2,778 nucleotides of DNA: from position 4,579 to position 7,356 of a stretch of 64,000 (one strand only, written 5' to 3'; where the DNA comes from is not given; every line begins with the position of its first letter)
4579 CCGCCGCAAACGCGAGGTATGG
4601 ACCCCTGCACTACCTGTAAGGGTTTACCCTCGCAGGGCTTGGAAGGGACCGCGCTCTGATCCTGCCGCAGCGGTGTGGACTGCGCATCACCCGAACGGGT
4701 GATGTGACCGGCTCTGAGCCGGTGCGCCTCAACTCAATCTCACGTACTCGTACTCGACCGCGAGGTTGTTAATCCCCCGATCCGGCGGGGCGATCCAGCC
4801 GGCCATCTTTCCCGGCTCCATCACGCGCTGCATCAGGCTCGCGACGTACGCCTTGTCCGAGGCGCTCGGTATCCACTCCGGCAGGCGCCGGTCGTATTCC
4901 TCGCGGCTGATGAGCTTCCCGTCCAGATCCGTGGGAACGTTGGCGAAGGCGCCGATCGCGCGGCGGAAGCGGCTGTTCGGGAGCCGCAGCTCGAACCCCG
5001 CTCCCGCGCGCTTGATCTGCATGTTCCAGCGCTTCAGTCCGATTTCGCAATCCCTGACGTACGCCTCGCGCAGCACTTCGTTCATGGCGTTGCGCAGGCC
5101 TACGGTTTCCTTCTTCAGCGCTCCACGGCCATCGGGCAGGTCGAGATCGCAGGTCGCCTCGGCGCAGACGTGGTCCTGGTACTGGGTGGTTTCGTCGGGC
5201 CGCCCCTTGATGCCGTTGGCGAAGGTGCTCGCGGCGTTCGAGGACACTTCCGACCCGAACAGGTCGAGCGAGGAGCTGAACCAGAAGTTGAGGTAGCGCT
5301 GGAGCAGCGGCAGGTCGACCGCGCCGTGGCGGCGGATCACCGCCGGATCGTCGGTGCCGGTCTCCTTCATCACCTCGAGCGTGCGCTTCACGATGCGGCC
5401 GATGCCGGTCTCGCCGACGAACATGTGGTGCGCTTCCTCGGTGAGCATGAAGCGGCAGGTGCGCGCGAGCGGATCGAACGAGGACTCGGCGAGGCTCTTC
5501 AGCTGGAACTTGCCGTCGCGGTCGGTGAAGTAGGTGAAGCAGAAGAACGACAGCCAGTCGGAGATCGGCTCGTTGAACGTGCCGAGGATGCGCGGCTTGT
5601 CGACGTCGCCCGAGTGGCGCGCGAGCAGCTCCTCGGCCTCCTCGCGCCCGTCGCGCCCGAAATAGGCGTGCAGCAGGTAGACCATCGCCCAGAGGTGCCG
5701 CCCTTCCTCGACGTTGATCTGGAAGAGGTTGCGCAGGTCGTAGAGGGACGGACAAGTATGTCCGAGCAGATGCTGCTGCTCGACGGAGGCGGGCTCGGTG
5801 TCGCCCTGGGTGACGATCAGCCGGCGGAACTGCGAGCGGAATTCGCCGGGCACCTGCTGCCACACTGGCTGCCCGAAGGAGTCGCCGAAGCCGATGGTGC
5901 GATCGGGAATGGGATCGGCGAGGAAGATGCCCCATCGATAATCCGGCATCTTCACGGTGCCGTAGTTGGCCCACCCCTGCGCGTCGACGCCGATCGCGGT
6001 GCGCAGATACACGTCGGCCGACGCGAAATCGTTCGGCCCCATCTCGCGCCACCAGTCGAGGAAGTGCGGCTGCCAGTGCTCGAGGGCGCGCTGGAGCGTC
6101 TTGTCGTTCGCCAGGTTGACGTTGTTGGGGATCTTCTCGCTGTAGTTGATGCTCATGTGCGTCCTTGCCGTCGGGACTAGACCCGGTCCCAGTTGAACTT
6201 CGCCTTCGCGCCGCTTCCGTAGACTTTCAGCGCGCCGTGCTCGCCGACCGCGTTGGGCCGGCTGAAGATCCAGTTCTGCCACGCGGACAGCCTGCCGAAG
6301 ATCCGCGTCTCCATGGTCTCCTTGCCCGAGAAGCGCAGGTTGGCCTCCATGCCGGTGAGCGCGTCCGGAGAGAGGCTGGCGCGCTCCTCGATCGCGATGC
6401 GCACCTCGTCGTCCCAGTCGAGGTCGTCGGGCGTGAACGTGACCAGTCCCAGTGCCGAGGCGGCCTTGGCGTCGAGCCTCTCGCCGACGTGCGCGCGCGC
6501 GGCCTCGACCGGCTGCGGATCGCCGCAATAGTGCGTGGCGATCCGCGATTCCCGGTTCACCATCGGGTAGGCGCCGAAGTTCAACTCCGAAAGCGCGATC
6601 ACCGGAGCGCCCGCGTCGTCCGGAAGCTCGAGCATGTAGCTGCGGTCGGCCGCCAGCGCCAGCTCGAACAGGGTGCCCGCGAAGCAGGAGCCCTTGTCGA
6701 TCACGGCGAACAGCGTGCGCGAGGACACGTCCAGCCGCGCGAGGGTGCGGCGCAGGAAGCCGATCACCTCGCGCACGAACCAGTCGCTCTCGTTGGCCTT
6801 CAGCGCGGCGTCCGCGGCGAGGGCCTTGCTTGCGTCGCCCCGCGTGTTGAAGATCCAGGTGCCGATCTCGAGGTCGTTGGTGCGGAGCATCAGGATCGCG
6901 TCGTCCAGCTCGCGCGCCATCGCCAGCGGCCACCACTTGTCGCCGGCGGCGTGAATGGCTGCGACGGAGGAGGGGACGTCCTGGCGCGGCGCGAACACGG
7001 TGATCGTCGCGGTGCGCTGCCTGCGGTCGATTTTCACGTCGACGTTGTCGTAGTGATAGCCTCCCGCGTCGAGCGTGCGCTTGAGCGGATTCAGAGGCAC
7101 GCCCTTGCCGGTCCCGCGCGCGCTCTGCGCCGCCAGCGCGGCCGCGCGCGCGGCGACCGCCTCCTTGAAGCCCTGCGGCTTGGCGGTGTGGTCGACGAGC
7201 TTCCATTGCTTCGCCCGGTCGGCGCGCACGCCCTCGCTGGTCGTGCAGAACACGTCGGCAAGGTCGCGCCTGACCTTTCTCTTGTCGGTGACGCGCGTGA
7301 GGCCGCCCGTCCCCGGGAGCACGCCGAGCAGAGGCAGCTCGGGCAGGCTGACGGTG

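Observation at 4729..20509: Hybrid supercluster: O2-dependent box ring-cleavage genes interleaved with an anaerobic-type 4-hydroxybenzoyl-CoA reductase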

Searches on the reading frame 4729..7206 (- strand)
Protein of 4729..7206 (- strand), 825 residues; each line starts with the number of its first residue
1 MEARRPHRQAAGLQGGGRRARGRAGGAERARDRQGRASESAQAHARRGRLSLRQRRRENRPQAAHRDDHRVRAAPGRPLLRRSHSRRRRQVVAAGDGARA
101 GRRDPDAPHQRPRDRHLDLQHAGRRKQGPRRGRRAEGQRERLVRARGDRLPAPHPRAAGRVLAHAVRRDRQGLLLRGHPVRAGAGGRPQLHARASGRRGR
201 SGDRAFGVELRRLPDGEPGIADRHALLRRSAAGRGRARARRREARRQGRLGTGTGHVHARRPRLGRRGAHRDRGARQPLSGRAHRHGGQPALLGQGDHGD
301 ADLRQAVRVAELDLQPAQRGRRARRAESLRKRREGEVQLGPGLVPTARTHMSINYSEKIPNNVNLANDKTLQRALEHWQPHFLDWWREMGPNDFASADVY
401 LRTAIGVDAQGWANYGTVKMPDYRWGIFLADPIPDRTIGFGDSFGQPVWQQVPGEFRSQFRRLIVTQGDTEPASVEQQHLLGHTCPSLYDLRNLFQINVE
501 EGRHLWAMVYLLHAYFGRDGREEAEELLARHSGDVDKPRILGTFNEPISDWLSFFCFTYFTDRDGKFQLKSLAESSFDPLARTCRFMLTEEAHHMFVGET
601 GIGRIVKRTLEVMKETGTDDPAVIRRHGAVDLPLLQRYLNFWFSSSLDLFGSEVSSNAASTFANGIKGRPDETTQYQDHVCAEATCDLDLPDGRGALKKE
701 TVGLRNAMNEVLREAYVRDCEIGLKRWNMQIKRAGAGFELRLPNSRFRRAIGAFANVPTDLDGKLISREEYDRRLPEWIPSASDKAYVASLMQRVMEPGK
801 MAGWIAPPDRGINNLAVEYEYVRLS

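Call 5: search_protein_families(library=ncbifam, proteins=[window:4729-7206:-], max_evalue=0.00001)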
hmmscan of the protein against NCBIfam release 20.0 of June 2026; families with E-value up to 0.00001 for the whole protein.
window:4729-7206:- (825 aa): 1 family
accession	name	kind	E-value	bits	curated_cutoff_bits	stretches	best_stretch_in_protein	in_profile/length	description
TIGR03225.1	benzo_boxB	equivalog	5e-226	751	499.1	1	353-824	1-471/471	benzoyl-CoA 2,3-epoxidase subunit BoxB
